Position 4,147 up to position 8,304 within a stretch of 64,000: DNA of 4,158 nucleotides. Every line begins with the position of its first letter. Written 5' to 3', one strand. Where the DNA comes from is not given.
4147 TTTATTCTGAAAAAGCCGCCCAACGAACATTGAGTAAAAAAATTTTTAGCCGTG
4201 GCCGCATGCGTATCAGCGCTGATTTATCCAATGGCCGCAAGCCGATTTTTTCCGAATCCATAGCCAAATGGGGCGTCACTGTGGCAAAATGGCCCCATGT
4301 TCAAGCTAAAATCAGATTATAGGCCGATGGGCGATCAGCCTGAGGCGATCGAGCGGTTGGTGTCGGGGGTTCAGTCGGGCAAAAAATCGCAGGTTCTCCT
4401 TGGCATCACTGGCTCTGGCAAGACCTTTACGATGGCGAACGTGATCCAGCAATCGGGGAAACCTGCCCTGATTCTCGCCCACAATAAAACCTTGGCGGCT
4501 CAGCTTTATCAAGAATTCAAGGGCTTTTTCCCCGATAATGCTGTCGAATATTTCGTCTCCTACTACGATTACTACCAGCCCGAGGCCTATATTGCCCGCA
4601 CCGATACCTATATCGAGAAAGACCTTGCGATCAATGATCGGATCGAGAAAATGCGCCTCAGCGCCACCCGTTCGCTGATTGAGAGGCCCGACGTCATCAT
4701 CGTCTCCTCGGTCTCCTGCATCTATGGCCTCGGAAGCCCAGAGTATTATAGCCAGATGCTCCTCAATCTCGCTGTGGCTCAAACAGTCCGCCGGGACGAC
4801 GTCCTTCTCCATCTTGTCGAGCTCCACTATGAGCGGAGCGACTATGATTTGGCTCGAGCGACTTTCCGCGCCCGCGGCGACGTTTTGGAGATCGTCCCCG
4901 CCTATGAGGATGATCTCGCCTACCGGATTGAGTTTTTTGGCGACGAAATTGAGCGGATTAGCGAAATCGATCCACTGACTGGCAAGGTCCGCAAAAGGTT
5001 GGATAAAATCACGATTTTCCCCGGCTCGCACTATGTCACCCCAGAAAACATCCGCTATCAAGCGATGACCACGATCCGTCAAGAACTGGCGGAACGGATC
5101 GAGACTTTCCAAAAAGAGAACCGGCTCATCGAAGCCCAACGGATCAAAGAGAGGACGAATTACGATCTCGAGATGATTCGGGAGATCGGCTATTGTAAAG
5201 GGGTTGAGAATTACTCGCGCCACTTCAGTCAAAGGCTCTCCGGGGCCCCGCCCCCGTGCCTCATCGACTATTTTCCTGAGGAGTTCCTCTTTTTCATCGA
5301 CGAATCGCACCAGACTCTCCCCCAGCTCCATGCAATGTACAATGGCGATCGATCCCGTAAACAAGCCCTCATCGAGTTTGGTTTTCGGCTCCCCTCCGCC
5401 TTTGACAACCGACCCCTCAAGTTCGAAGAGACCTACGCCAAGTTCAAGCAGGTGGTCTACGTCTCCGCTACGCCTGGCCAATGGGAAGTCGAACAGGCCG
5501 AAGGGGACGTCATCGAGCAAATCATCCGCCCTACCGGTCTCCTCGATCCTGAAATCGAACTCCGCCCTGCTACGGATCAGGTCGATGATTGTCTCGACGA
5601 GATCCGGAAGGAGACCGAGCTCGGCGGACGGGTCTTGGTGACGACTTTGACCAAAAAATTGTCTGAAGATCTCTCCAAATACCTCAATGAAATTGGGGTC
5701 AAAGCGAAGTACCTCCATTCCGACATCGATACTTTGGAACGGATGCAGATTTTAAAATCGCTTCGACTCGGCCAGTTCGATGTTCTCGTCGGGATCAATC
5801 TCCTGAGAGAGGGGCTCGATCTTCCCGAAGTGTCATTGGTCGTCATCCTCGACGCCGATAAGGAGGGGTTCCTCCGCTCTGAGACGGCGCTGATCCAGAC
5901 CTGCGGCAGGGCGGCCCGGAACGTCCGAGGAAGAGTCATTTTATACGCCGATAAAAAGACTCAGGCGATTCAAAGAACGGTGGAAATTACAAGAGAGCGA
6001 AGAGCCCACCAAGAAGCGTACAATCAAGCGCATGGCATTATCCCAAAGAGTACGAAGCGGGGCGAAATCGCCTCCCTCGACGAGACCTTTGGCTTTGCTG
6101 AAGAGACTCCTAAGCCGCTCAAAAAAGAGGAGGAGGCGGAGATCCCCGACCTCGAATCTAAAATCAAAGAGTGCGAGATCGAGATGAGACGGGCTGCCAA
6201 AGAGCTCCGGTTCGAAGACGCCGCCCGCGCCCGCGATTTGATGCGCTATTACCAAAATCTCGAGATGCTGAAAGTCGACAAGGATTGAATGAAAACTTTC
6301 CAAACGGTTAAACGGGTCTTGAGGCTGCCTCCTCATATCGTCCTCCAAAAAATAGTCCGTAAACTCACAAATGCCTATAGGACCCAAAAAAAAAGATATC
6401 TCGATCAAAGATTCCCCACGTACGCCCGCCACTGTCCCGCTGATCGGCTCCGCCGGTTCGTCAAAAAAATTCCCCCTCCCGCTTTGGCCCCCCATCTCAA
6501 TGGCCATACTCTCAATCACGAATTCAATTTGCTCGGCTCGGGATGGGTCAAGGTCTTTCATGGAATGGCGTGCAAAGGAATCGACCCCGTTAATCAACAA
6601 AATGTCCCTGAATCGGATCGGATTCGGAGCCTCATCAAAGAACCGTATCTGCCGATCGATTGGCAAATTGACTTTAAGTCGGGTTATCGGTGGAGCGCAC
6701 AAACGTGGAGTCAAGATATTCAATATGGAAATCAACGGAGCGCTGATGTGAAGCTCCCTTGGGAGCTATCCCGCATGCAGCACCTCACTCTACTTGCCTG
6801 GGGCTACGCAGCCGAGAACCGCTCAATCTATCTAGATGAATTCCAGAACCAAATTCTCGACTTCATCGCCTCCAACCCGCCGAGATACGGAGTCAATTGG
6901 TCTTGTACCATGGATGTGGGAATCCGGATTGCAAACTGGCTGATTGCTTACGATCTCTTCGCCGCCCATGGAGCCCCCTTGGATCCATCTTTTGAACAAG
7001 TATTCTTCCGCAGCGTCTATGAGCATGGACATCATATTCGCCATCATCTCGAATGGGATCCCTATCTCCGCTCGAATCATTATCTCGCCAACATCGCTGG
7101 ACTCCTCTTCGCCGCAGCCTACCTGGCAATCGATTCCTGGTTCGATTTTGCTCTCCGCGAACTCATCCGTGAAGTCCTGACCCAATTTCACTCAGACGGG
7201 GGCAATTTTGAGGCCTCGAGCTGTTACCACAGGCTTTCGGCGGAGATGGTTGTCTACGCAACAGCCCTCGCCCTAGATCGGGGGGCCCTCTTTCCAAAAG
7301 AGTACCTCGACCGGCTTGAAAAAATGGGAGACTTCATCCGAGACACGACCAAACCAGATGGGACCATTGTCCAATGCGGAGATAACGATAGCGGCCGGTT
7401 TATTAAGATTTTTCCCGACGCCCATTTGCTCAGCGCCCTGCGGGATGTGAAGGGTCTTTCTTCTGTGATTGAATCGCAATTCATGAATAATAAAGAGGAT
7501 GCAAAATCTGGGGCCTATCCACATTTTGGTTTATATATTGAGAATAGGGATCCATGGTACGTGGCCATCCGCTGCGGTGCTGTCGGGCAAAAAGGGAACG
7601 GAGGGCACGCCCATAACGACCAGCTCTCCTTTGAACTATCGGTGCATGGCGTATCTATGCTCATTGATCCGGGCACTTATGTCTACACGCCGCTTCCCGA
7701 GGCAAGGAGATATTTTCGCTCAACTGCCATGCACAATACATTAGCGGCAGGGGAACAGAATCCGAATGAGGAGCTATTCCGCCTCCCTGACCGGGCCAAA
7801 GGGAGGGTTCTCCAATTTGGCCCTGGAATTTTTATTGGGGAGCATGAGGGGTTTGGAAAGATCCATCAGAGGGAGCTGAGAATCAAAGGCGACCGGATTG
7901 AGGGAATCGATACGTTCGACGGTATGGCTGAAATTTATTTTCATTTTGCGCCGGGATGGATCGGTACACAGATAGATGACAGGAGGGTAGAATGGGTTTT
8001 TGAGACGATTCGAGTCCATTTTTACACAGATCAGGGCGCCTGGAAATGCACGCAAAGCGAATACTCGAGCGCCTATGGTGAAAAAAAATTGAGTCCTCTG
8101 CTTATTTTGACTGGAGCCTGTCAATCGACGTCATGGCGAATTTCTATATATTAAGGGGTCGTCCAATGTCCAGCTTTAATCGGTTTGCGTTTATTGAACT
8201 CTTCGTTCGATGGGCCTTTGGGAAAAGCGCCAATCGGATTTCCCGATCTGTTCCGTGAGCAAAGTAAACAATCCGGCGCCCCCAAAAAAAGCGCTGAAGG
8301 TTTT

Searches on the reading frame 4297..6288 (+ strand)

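Call 47: search_protein_families(library=pfam, proteins=[window:4297-6288:+], max_evalue=0.01)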
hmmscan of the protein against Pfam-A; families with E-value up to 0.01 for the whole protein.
window:4297-6288:+ (663 aa): 9 families
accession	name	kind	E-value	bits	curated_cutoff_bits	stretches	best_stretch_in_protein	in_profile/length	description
PF17757.6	UvrB_inter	-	6.9e-32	109.9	22.9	1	156-246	1-91/91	UvrB interaction domain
PF00271.37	Helicase_C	-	3.9e-20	72.6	23.5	1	432-542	6-109/110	Helicase conserved C-terminal domain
PF12344.14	UvrB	-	4.9e-15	55.5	27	1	549-588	1-40/43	Ultra-violet resistance protein B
PF04851.21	ResIII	-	7.6e-13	49.1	22.5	1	13-83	7-82/164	Type III restriction enzyme, res subunit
PF00270.35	DEAD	-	1.9e-07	31.4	26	1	14-81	4-72/167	DEAD/DEAH box helicase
PF02151.25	UVR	-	3.8e-07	30.1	21.5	1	620-654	1-35/36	UvrB/uvrC motif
PF13604.12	AAA_30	-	4.5e-05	23.7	27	1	13-74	5-66/191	AAA domain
PF03413.25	PepSY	-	8.1e-05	23.3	24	1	184-234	5-59/60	Peptidase propeptide and YPEB domain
PF00225.29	Kinesin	-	0.0098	15.3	29.3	0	17-93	62-134/327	Kinesin motor domain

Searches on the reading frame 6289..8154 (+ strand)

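Call 47: search_protein_families(library=pfam, proteins=[window:6289-8154:+], max_evalue=0.01)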
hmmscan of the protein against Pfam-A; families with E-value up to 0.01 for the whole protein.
window:6289-8154:+ (621 aa): 2 families
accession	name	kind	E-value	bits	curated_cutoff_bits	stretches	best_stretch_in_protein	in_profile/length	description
PF07940.18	Hepar_II_III_C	-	1.9e-35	122.9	24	1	406-611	5-227/237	Heparinase II/III-like, C-terminal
PF16889.11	Hepar_II_III_N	-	9.8e-24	84.7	22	1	139-367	79-314/340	Heparinase II/III N-terminus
